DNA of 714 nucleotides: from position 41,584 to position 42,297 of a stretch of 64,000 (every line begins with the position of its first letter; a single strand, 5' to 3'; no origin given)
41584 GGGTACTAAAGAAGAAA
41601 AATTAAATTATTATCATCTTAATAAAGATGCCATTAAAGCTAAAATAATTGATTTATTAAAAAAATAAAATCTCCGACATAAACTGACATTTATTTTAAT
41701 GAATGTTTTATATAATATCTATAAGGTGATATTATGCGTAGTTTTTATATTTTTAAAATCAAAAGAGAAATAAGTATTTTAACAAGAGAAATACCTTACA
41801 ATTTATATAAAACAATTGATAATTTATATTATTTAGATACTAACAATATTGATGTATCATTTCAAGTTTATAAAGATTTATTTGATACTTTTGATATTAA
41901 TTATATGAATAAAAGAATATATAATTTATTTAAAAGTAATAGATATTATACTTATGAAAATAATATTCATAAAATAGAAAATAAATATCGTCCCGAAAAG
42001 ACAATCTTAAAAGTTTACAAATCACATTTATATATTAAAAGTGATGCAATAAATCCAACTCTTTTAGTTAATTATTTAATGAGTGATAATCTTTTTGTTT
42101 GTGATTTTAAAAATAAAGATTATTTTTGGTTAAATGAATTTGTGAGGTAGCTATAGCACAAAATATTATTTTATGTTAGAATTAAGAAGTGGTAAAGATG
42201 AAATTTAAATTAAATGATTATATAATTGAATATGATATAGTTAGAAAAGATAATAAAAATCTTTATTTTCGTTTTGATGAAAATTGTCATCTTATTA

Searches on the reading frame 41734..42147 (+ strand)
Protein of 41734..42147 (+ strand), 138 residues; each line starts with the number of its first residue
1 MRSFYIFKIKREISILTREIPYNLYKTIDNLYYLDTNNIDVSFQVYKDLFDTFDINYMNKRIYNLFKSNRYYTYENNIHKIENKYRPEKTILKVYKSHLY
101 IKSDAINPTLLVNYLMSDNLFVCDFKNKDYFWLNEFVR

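Call 3: search_protein_families(library=pfam, proteins=[window:41734-42147:+], max_evalue=0.01)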
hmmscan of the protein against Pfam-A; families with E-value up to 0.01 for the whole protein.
window:41734-42147:+ (138 aa): 1 family
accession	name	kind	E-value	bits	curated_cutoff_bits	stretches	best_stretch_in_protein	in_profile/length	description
PF10747.14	SirA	-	3e-05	24.9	26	1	53-135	52-138/140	Sporulation inhibitor of replication protein SirA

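Call 4: search_protein_families(library=ncbifam, proteins=[window:41734-42147:+], max_evalue=0.01)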
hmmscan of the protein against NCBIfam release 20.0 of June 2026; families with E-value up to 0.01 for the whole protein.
window:41734-42147:+ (138 aa): 1 family
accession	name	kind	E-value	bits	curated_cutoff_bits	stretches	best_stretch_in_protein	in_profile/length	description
NF033091.0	HK_VanS_ACDEFG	equivalog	0.00082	18.5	400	1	33-106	165-238/293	vancomycin resistance histidine kinase VanS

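Call 43: find_related_loci(query=A4, collection=genome_contigs, flank=4000)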
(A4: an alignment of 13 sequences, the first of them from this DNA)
Query A4 (138 aa) in genome_contigs; peptide patterns used: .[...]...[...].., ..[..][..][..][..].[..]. (x = any residue, [..] = any of these).
457 stretches matched a pattern; 332 encode a relative of the query (tblastn E <= 1e-3); the best 80 are kept; 80 distinct loci.
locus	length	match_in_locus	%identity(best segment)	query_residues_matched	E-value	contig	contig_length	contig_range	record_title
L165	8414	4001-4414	96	1-138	2e-85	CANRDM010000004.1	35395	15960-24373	MAG: uncultured Bacilli bacterium isolate Lapin-026__bin104 genome assembly, contig: Lapin-026__NODE_1255_length_35395_c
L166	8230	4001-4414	81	1-138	1e-72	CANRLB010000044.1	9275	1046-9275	MAG: uncultured Bacilli bacterium isolate Lapin-011__bin94 genome assembly, contig: Lapin-011__NODE_8423_length_9275_cov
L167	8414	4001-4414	80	1-138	4e-72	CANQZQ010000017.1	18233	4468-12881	MAG: uncultured Bacilli bacterium isolate Lapin-017__bin6 genome assembly, contig: Lapin-017__NODE_1723_length_18233_cov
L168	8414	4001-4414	76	1-138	1e-69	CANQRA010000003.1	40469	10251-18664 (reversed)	MAG: uncultured Bacilli bacterium isolate Lapin-010__bin27 genome assembly, contig: Lapin-010__NODE_339_length_40469_cov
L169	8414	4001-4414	75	1-138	9e-67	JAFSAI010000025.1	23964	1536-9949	MAG: Bacilli bacterium isolate RGIG2961 Goat_Rectum-1__c456959, whole genome shotgun sequence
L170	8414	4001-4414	72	1-138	1e-64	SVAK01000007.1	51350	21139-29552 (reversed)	MAG: Bacillota bacterium isolate SIG200 NODE_3810_length_51350_cov_2.790875, whole genome shotgun sequence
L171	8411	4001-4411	74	1-137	2e-64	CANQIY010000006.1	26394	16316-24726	MAG: uncultured Bacilli bacterium isolate Lapin-027__bin69 genome assembly, contig: Lapin-027__NODE_1530_length_26394_co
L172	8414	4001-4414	71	1-138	8e-64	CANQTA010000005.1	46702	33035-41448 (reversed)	MAG: uncultured Bacilli bacterium isolate Lapin-012__bin21 genome assembly, contig: Lapin-012__NODE_1368_length_46702_co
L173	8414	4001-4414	68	1-138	1e-63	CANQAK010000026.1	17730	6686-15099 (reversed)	MAG: uncultured Bacilli bacterium isolate Lapin-001__bin81 genome assembly, contig: Lapin-001__NODE_3304_length_17730_co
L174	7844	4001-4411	70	1-137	1e-61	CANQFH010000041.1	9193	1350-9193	MAG: uncultured Bacilli bacterium isolate Lapin-005__bin46 genome assembly, contig: Lapin-005__NODE_10473_length_9193_co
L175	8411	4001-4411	68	1-137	3e-61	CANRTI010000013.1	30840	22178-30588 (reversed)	MAG TPA_asm: uncultured Mycoplasma sp. isolate SRR15510239_bin.10_metawrap_v1.3_MAG genome assembly, contig: NODE.1019_l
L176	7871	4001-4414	68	1-138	3e-61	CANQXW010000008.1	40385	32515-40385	MAG: uncultured Bacilli bacterium isolate Lapin-016__bin2 genome assembly, contig: Lapin-016__NODE_810_length_40385_cov_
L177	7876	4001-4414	68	1-138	5e-61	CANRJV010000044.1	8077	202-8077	MAG: uncultured Bacilli bacterium isolate Lapin-019__bin1 genome assembly, contig: Lapin-019__NODE_5376_length_8077_cov_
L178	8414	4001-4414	67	1-138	1e-60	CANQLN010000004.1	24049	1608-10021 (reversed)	MAG: uncultured Bacilli bacterium isolate Lapin-015__bin74 genome assembly, contig: Lapin-015__NODE_1844_length_24049_co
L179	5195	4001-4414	66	1-138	2e-60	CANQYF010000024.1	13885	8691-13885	MAG: uncultured Bacilli bacterium isolate Lapin-015__bin82 genome assembly, contig: Lapin-015__NODE_4356_length_13885_co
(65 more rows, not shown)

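Call 60: search_solved_structures(query=A4, max_evalue=1, show_alignments=1)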
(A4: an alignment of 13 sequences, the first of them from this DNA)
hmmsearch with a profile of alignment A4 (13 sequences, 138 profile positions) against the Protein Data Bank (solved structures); distinct sequences matched with E-value up to 1: 5.
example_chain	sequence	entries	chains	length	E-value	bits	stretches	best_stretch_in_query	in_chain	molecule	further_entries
2qfa_C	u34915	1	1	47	0.055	16.8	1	110-137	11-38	Inner centromere protein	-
6yif_C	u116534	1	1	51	0.084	16.2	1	110-137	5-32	Inner centromere protein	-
6yie_C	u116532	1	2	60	0.092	16.1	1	110-137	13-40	Inner centromere protein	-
8rup_M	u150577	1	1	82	0.16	15.3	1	110-137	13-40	Inner centromere protein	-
6yih_C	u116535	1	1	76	0.18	15.2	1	110-137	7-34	Inner centromere protein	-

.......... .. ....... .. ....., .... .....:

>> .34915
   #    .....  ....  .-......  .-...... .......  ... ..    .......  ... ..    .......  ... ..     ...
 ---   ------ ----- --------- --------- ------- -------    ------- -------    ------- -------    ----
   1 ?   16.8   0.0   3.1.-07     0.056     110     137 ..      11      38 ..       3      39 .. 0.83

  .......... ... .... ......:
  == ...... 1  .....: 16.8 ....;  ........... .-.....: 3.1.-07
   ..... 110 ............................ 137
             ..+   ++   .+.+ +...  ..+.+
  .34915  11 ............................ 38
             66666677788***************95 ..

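Call 61: search_protein_families(library=pfam, alignment_id=A4, max_evalue=0.01)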
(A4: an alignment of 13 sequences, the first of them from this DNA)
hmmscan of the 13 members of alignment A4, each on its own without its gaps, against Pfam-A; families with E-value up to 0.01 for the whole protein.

A. member 1, seq(138 aa): 1 family
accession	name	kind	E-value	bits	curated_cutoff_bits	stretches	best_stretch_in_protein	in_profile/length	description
PF10747.14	SirA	-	3e-05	24.9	26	1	53-135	52-138/140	Sporulation inhibitor of replication protein SirA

B. families by the number of members that match (of 13 scanned): 1 family
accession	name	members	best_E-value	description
PF10747.14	SirA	13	3.2e-08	Sporulation inhibitor of replication protein SirA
